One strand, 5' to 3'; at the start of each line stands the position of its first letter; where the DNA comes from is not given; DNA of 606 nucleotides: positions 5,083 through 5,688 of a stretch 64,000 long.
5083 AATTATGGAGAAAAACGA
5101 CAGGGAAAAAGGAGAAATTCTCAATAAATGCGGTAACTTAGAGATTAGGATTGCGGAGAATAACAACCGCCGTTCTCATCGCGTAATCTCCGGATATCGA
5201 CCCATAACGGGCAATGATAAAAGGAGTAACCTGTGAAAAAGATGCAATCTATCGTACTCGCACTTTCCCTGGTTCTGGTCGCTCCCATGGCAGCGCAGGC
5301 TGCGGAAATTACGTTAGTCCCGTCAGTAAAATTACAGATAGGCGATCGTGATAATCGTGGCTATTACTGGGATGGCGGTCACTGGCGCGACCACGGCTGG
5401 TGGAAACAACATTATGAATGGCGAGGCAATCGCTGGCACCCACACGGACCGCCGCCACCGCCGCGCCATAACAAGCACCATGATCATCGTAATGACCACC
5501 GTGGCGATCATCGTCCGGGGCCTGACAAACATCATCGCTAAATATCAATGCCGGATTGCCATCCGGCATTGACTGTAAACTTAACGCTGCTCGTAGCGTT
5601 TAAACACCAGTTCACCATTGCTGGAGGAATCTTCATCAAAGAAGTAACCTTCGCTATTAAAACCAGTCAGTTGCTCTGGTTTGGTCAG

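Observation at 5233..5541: YaaX: secreted small protein with a His/Pro/Arg-rich low-complexity tail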

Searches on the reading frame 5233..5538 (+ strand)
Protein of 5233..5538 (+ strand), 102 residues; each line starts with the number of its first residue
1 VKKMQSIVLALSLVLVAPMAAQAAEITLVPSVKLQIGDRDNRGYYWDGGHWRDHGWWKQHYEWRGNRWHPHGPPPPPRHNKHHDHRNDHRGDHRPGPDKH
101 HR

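Call 4: search_protein_families(library=pfam, proteins=[window:5233-5538:+], max_evalue=1)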
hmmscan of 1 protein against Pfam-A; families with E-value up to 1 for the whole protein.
window:5233-5538:+ (102 aa): 1 family
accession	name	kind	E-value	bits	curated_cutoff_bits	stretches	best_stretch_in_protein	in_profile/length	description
PF10697.14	DUF2502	-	2.1e-14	54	27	1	25-93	1-83/90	Protein of unknown function (DUF2502)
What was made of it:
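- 5233..5541 (+): yaaX coding sequence, 102 codons plus stop (DUF2502 protein). Pfam PF10697 E = 2.1e-14, 54 bits against cut-off 27 (call 4).
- On DUF2502 / YaaX family (Pfam PF10697): 54 bits against cut-off 27, E = 2.1e-14 (call 4).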

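Call 5: search_protein_families(library=ncbifam, proteins=[window:5233-5538:+], max_evalue=1)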
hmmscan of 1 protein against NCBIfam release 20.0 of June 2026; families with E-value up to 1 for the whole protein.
window:5233-5538:+ (102 aa): 3 families
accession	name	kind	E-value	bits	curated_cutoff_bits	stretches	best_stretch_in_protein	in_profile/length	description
TIGR04429.1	Phr_nterm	subfamily_domain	0.037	14.5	25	1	1-16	1-16/28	Phr family secreted Rap phosphatase inhibitor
NF049910.1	FomA_fam_porin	subfamily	0.052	12.7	125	1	4-67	1-63/350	FomA family porin-like outer membrane protein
NF007769.1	PRK10455.1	equivalog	0.22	11.8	174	1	1-28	1-28/160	ATP-independent periplasmic protein-refolding chaperone Spy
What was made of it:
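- On Periplasmic His-rich metal-binding proteins: NCBIfam gives only sub-threshold hits resembling signal peptides (call 5).
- Tried and rejected: NCBIfam: only sub-threshold matches to signal-peptide regions of Spy, Phr and FomA (call 5).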

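Call 21: find_homologous_proteins(query=window:5233-5538:+, max_evalue=0.001)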
Query window:5233-5538:+ (102 aa): 156 proteins with E <= 0.001 among 157 candidates; the best 120 are listed.
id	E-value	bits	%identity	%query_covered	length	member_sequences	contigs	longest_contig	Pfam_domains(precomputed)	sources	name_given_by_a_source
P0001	2.2e-58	214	93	100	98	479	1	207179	PF10697.14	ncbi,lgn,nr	ncbi:TPA: DUF2502 domain-containing protein [Escherichia coli]|nr:DUF2502 domain-containing protein 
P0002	7.8e-52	192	99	76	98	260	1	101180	PF10697.14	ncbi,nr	ncbi:DUF2502 domain-containing protein [Escherichia coli]|nr:DUF2502 domain-containing protein [Esch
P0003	2.3e-51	191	97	67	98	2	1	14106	PF10697.14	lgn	-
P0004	3.1e-51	190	97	67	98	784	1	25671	PF10697.14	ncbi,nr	ncbi:DUF2502 domain-containing protein [Shigella flexneri]|nr:DUF2502 domain-containing protein [Shi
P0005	7.2e-50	186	83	100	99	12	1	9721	PF10697.14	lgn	-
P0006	3.9e-49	184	96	79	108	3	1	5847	PF10697.14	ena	-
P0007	1.5e-48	182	95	79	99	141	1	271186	PF10697.14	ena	-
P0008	2.0e-48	181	94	81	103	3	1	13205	PF10697.14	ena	-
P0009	2.8e-48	181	79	94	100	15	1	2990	PF10697.14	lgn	-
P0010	2.1e-47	178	75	100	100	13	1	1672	PF10697.14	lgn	-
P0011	1.5e-46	175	84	88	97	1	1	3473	PF10697.14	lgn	-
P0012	3.9e-46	174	77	100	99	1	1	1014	PF10697.14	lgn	-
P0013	4.6e-46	174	75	100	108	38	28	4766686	PF10697.14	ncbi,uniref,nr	ncbi:DUF2502 domain-containing protein [Escherichia marmotae]|uniref:DUF2502 domain-containing prote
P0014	9.5e-46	173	97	74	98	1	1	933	PF10697.14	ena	-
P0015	4.2e-45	171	96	74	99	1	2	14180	PF10697.14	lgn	-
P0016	4.4e-45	171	95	58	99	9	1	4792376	PF10697.14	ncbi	-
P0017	6.1e-45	170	100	72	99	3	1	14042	PF10697.14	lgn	-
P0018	1.4e-44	169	99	72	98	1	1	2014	PF10697.14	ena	-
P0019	2.6e-44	168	74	100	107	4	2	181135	PF10697.14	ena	-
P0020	3.6e-44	168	91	67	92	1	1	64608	PF10697.14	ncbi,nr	ncbi:TPA: DUF2502 domain-containing protein [Escherichia coli]|nr:DUF2502 domain-containing protein 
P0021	4.2e-44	167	76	91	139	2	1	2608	PF10697.14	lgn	-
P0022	8.1e-43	163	100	70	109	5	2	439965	PF10697.14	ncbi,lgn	-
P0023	4.9e-41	157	100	68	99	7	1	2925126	PF10697.14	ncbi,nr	ncbi:hypothetical protein ECZU29_07990 [Escherichia coli]|nr:hypothetical protein ECZU29_07990 [Esch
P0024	2.3e-40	155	67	100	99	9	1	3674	PF10697.14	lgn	-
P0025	8.8e-40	153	83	100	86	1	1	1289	PF10697.14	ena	-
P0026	1.1e-39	153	94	67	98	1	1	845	PF10697.14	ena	-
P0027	1.3e-39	153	71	80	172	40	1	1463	PF10697.14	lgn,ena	-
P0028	2.4e-39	152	69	79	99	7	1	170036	PF10697.14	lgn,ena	-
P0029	1.5e-38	149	77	69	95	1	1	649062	PF10697.14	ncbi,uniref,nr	ncbi:DUF2502 domain-containing protein [Leclercia adecarboxylata]|uniref:DUF2502 domain-containing p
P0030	3.0e-38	148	99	66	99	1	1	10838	PF10697.14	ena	-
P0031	7.4e-38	147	64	99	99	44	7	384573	PF10697.14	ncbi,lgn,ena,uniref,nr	ncbi:DUF2502 domain-containing protein [Citrobacter farmeri]|uniref:DUF2502 domain-containing protei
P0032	8.4e-38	147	76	71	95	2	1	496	PF10697.14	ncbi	-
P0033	9.4e-38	147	76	71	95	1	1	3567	PF10697.14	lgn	-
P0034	1.7e-36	143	75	68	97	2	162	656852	PF10697.14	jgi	jgi:hypothetical protein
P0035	3.1e-36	142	76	71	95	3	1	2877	PF10697.14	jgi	-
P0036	3.1e-36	142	72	87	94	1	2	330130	PF10697.14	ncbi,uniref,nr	ncbi:DUF2502 domain-containing protein [Enterobacteriaceae bacterium H20N1]|uniref:DUF2502 domain-co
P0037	3.9e-36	142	64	79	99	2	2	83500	PF10697.14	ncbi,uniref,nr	ncbi:hypothetical protein CHU32_22725 [Superficieibacter electus]|uniref:DUF2502 domain-containing p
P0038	1.1e-35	140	67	99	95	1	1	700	PF10697.14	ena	-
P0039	1.9e-35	139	100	61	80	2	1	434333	PF10697.14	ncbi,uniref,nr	ncbi:protein [Escherichia coli]|uniref:Protein n=1 Tax=Escherichia coli TaxID=562 RepID=A0A2X1LHY2_E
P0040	3.9e-35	138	72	67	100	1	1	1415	PF10697.14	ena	-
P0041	1.2e-34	137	75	68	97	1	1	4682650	PF10697.14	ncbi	ncbi:DUF2502 domain-containing protein [Salmonella enterica]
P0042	2.0e-34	136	78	68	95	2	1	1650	PF10697.14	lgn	-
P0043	2.0e-34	136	74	67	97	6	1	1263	PF10697.14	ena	-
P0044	2.8e-34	136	69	64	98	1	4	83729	PF10697.14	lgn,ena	-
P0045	2.9e-34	136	69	67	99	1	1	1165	PF10697.14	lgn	-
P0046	3.6e-34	135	74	67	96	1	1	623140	PF10697.14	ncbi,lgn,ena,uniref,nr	ncbi:DUF2502 domain-containing protein [uncultured Leclercia sp.]|uniref:DUF2502 domain-containing p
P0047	6.1e-34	135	77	68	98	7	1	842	PF10697.14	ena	-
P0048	8.8e-34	134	68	72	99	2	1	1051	PF10697.14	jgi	-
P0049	9.2e-34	134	66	89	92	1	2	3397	PF10697.14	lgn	-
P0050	1.2e-33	134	63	96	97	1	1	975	PF10697.14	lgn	-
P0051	2.1e-33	133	71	69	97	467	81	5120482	PF10697.14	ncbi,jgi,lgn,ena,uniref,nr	ncbi:DUF2502 domain-containing protein [Enterobacter cloacae]|uniref:DUF2502 domain-containing prote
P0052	2.3e-33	133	74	67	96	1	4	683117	PF10697.14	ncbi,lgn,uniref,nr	ncbi:DUF2502 domain-containing protein [uncultured Erwinia sp.]|uniref:DUF2502 domain-containing pro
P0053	2.3e-33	133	64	96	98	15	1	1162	PF10697.14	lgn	-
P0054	2.4e-33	133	63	100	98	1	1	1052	PF10697.14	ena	-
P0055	2.6e-33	133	65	99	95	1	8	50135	PF10697.14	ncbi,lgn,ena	ncbi:MAG: DUF2502 domain-containing protein [Leclercia sp.]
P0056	3.0e-33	132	72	70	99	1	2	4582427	PF10697.14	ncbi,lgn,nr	ncbi:hypothetical protein DR73_3347 [Enterobacteriaceae bacterium ATCC 29904]|nr:hypothetical protei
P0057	4.6e-33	132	74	67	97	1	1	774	PF10697.14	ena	-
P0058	6.7e-33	131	73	70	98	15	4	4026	PF10697.14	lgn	-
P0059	7.2e-33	131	71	69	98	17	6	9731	PF10697.14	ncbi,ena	-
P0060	7.7e-33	131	74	67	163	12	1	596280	PF10697.14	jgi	-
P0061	7.8e-33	131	73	70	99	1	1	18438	PF10697.14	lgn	-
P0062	7.9e-33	131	71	69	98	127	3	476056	PF10697.14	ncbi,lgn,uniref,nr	ncbi:TPA: DUF2502 domain-containing protein [Enterobacter sichuanensis]|uniref:DUF2502 domain-contai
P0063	9.9e-33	131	70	69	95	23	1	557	PF10697.14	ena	-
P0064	1.6e-32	130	61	96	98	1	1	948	PF10697.14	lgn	-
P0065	2.3e-32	129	64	99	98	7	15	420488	PF10697.14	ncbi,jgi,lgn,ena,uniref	ncbi:MAG: DUF2502 domain-containing protein [Silvania sp.]|jgi:hypothetical protein|uniref:DUF2502 d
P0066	3.0e-32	129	76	70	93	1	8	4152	PF10697.14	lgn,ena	-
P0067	3.0e-32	129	60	96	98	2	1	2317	PF10697.14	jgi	-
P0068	3.6e-32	129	76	67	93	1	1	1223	PF10697.14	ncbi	-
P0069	3.8e-32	129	69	82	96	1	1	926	PF10697.14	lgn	-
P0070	5.4e-32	128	76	67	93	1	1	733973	PF10697.14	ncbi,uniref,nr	ncbi:DUF2502 domain-containing protein [Phytobacter massiliensis]|uniref:DUF2502 domain-containing p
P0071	7.8e-32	128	75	70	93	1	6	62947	PF10697.14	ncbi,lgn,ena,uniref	ncbi:DUF2502 domain-containing protein [Metakosakonia massiliensis]|uniref:DUF2502 domain-containing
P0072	8.6e-32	128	66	67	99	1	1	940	PF10697.14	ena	-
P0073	9.5e-32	127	75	70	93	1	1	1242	PF10697.14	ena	-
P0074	1.1e-31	127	77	68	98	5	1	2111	PF10697.14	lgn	-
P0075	1.3e-31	127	75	66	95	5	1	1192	PF10697.14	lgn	-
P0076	1.5e-31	127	62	96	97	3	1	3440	PF10697.14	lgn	-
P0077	1.7e-31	127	74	64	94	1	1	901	PF10697.14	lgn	-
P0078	1.7e-31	127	66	83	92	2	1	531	PF10697.14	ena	-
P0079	2.7e-31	126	62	96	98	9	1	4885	PF10697.14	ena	-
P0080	2.9e-31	126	67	88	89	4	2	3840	PF10697.14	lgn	-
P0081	2.9e-31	126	71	68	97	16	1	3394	PF10697.14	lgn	-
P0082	3.9e-31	125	64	87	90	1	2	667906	PF10697.14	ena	-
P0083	4.7e-31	125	100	56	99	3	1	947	PF10697.14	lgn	-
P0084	6.8e-31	125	75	66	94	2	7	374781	PF10697.14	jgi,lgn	jgi:hypothetical protein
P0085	7.5e-31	125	70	70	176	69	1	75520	PF10697.14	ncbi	-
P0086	8.0e-31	124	71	69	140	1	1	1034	PF10697.14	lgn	-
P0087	8.1e-31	124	63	99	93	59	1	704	PF10697.14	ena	-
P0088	9.1e-31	124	60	95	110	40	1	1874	PF10697.14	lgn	-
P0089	1.1e-30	124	72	70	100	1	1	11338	PF10697.14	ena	-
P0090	1.4e-30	124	73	70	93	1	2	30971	PF10697.14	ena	-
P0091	1.4e-30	124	59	96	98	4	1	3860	PF10697.14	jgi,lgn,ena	-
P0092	1.7e-30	123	74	68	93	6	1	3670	PF10697.14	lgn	-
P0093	1.8e-30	123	76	67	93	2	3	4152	PF10697.14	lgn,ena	-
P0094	2.4e-30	123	73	66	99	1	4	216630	PF10697.14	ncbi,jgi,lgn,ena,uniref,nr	ncbi:DUF2502 domain-containing protein [Buttiauxella izardii]|uniref:DUF2502 domain-containing prote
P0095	2.8e-30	123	73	66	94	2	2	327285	PF10697.14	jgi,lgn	jgi:hypothetical protein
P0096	8.2e-30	121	67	97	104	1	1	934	PF10697.14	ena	-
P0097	8.9e-30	121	72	70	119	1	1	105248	PF10697.14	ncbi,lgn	-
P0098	1.0e-29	121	63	87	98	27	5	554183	PF10697.14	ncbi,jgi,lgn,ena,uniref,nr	ncbi:DUF2502 domain-containing protein [Pseudescherichia sp.]|uniref:DUF2502 domain-containing prote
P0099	1.2e-29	121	92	61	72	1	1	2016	PF10697.14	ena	-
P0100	1.3e-29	121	65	79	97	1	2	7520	PF10697.14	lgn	-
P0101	1.3e-29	121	67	76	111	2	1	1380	PF10697.14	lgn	-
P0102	1.6e-29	120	61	85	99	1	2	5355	PF10697.14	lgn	-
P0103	3.4e-29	119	65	81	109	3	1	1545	PF10697.14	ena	-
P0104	7.8e-29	118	70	70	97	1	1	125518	PF10697.14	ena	-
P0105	1.1e-28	117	72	70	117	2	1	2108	PF10697.14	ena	-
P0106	2.1e-28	117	81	68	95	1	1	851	PF10697.14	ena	-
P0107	2.8e-28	116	75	63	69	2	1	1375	PF10697.14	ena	-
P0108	3.2e-28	116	67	100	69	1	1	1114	PF10697.14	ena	-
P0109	5.9e-28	115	71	68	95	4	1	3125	PF10697.14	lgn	-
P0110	8.4e-28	115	71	68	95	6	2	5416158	PF10697.14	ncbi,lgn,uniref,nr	ncbi:DUF2502 domain-containing protein [Kosakonia oryzae]|uniref:DUF2502 domain-containing protein n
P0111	1.3e-27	114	100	54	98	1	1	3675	PF10697.14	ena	-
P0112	1.5e-26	111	68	67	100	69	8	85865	PF10697.14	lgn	-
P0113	1.9e-26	110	66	69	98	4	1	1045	PF10697.14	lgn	-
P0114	1.9e-26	110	64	73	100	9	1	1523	PF10697.14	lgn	-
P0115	5.7e-25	106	100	51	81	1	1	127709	PF10697.14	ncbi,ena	-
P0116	2.2e-24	104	59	87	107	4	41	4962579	PF10697.14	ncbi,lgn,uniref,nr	ncbi:DUF2502 domain-containing protein [Yokenella regensburgei]|uniref:Protein of uncharacterized fu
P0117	1.6e-23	101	69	70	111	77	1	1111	PF10697.14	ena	-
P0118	6.3e-23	99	100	49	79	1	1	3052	PF10697.14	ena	-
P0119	1.0e-22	98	71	61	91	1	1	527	PF10697.14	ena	-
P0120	1.2e-22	98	57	88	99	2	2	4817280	PF10697.14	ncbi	ncbi:DUF2502 domain-containing protein [Pseudocitrobacter faecalis]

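Call 34: list_cluster_members(proteins=[window:5233-5538:+, P0009, P0012, P0019, P0005])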
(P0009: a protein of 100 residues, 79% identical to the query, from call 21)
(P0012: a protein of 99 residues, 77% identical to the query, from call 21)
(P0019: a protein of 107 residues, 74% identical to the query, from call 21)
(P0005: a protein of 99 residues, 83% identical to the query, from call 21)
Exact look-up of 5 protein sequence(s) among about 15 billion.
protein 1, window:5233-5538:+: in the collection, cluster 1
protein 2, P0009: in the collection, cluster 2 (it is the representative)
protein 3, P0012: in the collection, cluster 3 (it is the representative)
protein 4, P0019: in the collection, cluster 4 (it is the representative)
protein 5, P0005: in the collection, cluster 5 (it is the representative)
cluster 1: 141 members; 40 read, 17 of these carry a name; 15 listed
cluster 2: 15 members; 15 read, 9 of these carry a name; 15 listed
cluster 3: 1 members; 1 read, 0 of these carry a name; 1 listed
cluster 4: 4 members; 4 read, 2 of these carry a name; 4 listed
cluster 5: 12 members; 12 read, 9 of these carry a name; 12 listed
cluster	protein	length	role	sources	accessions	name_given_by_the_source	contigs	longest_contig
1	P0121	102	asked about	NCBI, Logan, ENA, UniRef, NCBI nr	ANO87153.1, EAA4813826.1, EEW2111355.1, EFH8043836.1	DUF2502 domain-containing protein [Escherichia coli] | DUF2502 domain-containing protein n=1 Tax=Escherichia coli TaxID=562 ... | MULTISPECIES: DUF2502 domain-containing protein [Enterobacteriaceae]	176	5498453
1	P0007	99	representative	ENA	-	-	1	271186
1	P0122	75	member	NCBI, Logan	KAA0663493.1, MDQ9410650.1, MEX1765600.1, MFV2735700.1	DUF2502 domain-containing protein, partial [Escherichia coli]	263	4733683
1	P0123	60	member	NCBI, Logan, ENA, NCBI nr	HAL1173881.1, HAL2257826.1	TPA: DUF2502 domain-containing protein, partial [Escherichia coli] | DUF2502 domain-containing protein [Escherichia coli]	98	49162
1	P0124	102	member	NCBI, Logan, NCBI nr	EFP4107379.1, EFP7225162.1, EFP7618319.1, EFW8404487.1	TPA: DUF2502 domain-containing protein [Shigella dysenteriae] | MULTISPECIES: DUF2502 domain-containing protein [Shigella]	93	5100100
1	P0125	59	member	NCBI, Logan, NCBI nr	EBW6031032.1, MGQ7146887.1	DUF2502 domain-containing protein, partial [Salmonella enterica subsp. enterica serovar ... | DUF2502 domain-containing protein [Salmonella enterica subsp. enterica serovar ...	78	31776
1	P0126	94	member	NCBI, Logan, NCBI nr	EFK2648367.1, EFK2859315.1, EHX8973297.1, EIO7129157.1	DUF2502 domain-containing protein [Escherichia coli]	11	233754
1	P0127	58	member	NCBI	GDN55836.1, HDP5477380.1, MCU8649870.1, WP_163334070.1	hypothetical protein BvCmsKSP065_01428 [Escherichia coli]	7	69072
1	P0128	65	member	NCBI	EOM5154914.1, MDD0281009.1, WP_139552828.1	DUF2502 domain-containing protein, partial [Escherichia coli]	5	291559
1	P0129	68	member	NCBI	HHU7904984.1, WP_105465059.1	DUF2502 domain-containing protein, partial [Escherichia coli]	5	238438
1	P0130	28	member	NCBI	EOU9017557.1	hypothetical protein ACNZ94_004482, partial [Escherichia coli]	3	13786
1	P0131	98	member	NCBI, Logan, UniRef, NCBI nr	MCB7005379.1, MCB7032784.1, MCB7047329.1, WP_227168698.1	DUF2502 domain-containing protein [Escherichia coli] | DUF2502 domain-containing protein n=1 Tax=Escherichia coli TaxID=562 RepID=UPI001D0847FF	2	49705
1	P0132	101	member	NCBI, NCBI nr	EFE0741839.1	DUF2502 domain-containing protein [Escherichia coli]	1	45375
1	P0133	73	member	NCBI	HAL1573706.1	TPA: DUF2502 domain-containing protein, partial [Escherichia coli]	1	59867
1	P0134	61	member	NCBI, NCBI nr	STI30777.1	protein [Escherichia coli]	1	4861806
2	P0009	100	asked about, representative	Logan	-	-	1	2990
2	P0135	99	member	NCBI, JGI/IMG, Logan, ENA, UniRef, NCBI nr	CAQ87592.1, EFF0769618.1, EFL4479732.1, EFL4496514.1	DUF2502 domain-containing protein [Escherichia fergusonii] | DUF2502 domain-containing protein n=2 Tax=Escherichia fergusonii TaxID=564 ...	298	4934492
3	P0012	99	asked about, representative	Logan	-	-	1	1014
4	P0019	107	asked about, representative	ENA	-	-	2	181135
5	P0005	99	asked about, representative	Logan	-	-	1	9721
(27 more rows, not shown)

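Call 35: find_encoding_contigs(protein=window:5233-5538:+, flank=3000, max_places=6)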
Protein window:5233-5538:+ (102 aa): 24 contigs read that carry it; 6 places shown.
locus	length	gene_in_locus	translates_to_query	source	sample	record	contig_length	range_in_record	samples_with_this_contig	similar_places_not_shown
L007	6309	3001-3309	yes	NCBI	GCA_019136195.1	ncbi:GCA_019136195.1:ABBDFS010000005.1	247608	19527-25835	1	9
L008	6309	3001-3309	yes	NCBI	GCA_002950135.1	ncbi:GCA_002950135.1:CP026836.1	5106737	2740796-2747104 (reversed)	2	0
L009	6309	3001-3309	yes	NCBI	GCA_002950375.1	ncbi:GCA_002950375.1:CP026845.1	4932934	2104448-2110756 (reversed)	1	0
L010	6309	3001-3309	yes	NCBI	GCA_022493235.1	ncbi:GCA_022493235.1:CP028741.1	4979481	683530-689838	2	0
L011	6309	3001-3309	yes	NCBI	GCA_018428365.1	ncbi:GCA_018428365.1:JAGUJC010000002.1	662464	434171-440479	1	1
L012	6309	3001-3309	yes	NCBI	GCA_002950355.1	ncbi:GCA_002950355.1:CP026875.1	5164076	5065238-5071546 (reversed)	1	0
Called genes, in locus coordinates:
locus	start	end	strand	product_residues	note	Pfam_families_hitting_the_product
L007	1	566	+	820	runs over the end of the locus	PF00696:AA_kinase, PF13840:ACT_7, PF22468:ACT_9, PF01842:ACT (weak), PF13840:ACT_7, PF22468:ACT_9, PF03447:NAD_binding_3, PF00742:Homoserine_dh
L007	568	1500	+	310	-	PF00288:GHMP_kinases_N, PF08544:GHMP_kinases_C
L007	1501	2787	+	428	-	PF14821:Thr_synth_N, PF00291:PALP, PF24857:THR4_C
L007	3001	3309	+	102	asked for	PF10697:DUF2502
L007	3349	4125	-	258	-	PF03883:H2O2_YaaD, PF21818:DUF6884 (weak)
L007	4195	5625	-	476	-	PF01235:Na_Ala_symp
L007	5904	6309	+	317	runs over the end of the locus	PF00923:TAL_FSA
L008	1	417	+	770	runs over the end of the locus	PF00696:AA_kinase, PF13840:ACT_7, PF22468:ACT_9, PF01842:ACT (weak), PF13840:ACT_7, PF22468:ACT_9, PF03447:NAD_binding_3, PF00742:Homoserine_dh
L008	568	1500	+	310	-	PF00288:GHMP_kinases_N, PF08544:GHMP_kinases_C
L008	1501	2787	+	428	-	PF14821:Thr_synth_N, PF00291:PALP, PF24857:THR4_C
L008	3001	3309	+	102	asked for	PF10697:DUF2502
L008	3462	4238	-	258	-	PF03883:H2O2_YaaD, PF21818:DUF6884 (weak)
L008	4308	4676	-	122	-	PF01235:Na_Ala_symp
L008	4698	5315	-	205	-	PF01235:Na_Ala_symp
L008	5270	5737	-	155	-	PF01235:Na_Ala_symp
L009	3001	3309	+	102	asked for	PF10697:DUF2502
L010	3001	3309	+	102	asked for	PF10697:DUF2502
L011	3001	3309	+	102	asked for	PF10697:DUF2502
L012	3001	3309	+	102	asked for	PF10697:DUF2502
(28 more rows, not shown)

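Call 40: predict_structure(alignment_id=A3)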
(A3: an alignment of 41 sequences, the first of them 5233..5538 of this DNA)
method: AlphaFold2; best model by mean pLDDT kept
length: 102 residues; sequences in the alignment: 41
mean_pLDDT: 67.6   pTM: 0.40
mean pLDDT of the five models: 67.6, 67.4, 62.2, 62.2, 61.1
residues with pLDDT >= 90: 33; 70-90: 7; 50-70: 35; < 50: 27
segments of 3 or more residues with pLDDT < 50: 22-25, 86-102
pLDDT, mean of each block of 10 residues (from residue 1): 53 51 52 86 94 93 90 66 48 47 41
secondary structure, 60 per line:
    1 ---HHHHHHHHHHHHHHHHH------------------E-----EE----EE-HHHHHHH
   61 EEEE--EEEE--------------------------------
elements in order: H4-20 H54-60 E61-64 E67-70
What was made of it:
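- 5233..5301 (+): Signal peptide, aa 1-23 (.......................), predicted cleavage after AQA. Helix 4-20 in the model (call 40).
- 5437..5538 (+): Low-complexity His/Asp/Arg/Pro tail, aa 69-102, predicted disordered; the variable region. pLDDT 41-66 (call 40).
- Checked: AlphaFold models residues 4-20 as a helix (call 40).
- AlphaFold core pLDDT is 86-94 and tail pLDDT 41-66 (call 40).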

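Call 43: search_solved_structures(query=A3, max_evalue=10, show_alignments=2)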
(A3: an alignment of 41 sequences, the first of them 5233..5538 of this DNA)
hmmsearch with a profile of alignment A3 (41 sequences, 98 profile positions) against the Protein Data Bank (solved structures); distinct sequences matched with E-value up to 10: 0.
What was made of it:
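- On Periplasmic His-rich metal-binding proteins: No PDB sequence hit at E <= 10 (call 43).
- Tried and rejected: PDB by profile: nothing at E <= 10 (call 43).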

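Call 44: fold_search(model_id=the predicted structure, library=pdb)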
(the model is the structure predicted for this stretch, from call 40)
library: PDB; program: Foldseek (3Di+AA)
matches with E <= 10: 9; with E <= 0.001: 0
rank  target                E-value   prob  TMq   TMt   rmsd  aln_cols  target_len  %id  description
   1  6gap_C                3.4e+00  0.10  0.26  0.16   7.5        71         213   10  Crystal structure of the T3D reovirus sigma1 coiled coil tail and body (released 2018-04-25)
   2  6gap_A                4.4e+00  0.08  0.27  0.17   7.4        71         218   10  Crystal structure of the T3D reovirus sigma1 coiled coil tail and body (released 2018-04-25)
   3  3icy_A                4.7e+00  0.04  0.16  0.14   9.4        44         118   16  The crystal structure of sensory box histidine kinase/response regulator domain from Chlorobium tepidum TLS (released 2010-01-12)
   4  6gao_B                8.0e+00  0.04  0.23  0.13  12.2        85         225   10  Crystal structure of the T1L reovirus sigma1 coiled coil tail and body (released 2018-04-25)
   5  6gap_B                8.5e+00  0.06  0.27  0.17   7.3        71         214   10  Crystal structure of the T3D reovirus sigma1 coiled coil tail and body (released 2018-04-25)
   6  1v1h_B                8.5e+00  0.02  0.12  0.12  12.0        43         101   30  Adenovirus fibre shaft sequence N-terminally fused to the bacteriophage T4 fibritin foldon trimerisation motif with a  (released 2004-07-30)
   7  1az4_A                9.1e+00  0.03  0.11  0.07   5.6        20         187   15  ECORV ENDONUCLEASE, UNLIGANDED, FORM B, T93A MUTANT (released 1998-05-27)
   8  7lvw_B                9.1e+00  0.02  0.16  0.05   6.6        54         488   15  Structure of RSV F in Complex with VHH Cl184 (released 2021-03-24)
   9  8rk3_E                9.1e+00  0.02  0.15  0.05  11.7        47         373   17  Bacteriophage JBD30 baseplate - composite structure (released 2024-08-14)
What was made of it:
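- On Periplasmic His-rich metal-binding proteins: No Foldseek hit below E = 3 (call 44).
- Closest known: His-rich metal-binding segments. Different: No sequence or fold relationship was detected (calls 4, 5, 43, 44).
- Tried and rejected: Foldseek against the PDB: best E = 3.4, meaningless (call 44).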
